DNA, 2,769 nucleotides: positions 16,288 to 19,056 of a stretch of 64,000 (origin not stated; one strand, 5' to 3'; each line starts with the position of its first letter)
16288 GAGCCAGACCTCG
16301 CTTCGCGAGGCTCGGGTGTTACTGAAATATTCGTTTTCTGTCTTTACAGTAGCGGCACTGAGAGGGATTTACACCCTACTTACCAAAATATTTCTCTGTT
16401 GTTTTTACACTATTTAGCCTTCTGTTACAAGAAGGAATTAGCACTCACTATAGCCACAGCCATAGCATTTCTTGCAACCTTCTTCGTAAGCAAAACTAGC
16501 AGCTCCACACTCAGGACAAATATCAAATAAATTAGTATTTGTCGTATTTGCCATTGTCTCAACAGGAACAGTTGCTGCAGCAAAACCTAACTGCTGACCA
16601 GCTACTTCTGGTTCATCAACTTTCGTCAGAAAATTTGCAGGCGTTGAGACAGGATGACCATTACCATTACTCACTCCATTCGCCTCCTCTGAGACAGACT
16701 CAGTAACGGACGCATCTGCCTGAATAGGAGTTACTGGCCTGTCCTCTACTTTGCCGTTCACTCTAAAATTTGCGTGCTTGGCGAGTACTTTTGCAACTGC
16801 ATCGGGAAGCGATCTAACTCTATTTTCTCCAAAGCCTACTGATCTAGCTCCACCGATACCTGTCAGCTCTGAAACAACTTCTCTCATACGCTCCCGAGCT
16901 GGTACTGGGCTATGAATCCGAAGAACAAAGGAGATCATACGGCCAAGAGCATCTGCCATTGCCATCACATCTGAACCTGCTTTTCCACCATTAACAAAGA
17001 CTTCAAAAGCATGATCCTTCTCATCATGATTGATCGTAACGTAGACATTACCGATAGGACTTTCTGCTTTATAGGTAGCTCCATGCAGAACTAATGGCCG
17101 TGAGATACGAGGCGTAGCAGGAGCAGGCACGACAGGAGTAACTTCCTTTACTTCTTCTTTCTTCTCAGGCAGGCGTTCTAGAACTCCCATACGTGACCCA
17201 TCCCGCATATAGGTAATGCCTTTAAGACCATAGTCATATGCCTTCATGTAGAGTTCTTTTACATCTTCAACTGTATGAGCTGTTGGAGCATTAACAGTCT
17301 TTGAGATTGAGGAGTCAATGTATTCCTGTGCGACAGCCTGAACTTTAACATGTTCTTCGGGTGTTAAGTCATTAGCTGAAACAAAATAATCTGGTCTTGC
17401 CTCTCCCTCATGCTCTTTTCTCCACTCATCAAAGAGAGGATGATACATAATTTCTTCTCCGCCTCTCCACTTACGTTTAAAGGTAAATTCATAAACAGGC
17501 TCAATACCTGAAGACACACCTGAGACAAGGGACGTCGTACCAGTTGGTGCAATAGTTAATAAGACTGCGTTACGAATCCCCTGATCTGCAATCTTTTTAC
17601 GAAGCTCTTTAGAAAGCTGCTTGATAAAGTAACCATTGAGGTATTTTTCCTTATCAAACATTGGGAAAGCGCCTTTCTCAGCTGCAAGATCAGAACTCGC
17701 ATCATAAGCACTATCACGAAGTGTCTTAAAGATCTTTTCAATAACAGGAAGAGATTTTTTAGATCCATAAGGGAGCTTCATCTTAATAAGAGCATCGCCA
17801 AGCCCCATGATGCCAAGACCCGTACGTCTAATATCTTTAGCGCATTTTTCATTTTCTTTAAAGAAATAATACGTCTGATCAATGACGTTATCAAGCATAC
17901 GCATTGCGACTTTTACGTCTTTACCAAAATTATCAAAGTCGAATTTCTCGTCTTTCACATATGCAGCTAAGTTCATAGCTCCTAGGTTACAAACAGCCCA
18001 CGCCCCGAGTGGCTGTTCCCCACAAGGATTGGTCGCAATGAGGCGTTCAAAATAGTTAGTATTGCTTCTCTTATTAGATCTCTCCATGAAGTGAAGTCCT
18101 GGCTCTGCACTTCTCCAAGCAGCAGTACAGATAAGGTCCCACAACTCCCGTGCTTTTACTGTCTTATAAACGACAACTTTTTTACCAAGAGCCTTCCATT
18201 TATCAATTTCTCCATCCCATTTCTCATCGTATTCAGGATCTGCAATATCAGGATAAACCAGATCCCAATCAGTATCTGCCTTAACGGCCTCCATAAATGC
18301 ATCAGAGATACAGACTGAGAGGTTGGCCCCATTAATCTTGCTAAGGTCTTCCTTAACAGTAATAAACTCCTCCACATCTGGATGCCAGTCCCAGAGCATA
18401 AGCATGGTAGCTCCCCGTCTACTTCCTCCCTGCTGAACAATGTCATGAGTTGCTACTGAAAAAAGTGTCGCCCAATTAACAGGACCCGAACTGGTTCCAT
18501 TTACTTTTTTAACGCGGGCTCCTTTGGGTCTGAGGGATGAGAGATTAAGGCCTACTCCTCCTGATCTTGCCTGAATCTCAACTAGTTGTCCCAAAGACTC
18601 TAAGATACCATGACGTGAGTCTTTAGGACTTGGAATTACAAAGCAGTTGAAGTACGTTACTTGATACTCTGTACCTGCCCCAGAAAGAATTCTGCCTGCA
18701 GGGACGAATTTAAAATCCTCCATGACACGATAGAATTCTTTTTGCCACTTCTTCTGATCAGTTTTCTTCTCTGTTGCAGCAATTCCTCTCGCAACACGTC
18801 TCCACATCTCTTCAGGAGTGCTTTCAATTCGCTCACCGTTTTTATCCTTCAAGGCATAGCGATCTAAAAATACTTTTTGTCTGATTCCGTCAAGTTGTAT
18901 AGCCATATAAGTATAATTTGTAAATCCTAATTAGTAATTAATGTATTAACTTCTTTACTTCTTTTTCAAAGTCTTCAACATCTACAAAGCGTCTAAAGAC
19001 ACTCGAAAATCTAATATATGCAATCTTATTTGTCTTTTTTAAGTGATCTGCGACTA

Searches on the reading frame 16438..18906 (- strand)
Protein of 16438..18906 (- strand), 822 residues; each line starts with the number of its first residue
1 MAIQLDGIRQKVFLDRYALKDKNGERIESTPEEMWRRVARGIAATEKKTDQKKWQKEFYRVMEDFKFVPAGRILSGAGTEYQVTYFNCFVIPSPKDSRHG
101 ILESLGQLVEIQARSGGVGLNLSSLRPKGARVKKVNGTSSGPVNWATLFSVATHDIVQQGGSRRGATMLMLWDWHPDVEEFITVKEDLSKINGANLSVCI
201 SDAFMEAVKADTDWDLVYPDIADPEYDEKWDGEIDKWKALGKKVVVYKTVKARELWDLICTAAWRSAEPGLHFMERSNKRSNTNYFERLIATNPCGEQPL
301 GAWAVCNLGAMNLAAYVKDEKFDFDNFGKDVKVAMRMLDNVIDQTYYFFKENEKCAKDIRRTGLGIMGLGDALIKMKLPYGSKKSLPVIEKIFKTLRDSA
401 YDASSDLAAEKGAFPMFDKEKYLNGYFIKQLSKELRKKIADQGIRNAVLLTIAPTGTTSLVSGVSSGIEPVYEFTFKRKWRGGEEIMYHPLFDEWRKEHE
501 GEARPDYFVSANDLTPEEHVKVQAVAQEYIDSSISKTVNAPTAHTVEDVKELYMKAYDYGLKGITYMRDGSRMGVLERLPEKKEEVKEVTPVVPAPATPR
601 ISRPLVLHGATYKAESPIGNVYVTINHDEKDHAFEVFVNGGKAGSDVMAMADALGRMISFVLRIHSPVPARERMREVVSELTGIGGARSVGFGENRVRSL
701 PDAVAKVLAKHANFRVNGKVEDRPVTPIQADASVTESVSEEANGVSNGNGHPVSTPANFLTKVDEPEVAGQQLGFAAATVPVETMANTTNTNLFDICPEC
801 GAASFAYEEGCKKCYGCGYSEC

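Call 7: search_protein_families(library=pfam, proteins=[window:16438-18906:-], max_evalue=0.01)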
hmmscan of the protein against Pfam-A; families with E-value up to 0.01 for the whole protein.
window:16438-18906:- (822 aa): 4 families
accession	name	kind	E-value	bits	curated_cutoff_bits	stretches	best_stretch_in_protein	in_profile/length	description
PF02867.20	Ribonuc_red_lgC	-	2.5e-126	422.8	23.9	1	87-567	2-523/523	Ribonucleotide reductase, barrel domain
PF00317.26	Ribonuc_red_lgN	-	5.4e-21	74.9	28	1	10-81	8-76/77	Ribonucleotide reductase, all-alpha domain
PF12637.14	TSCPD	-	9.7e-15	55.1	22.8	1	619-711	14-87/88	TSCPD domain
PF21995.1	RNR-II_ins_dom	-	0.0084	16.8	27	0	116-145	67-96/107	B12-dependent ribonucleotide reductase, insertion domain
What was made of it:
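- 16438..18906 (-): Class II (B12-dependent) ribonucleotide reductase NrdJ, the likely consumer of AdoCbl. Call 7.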
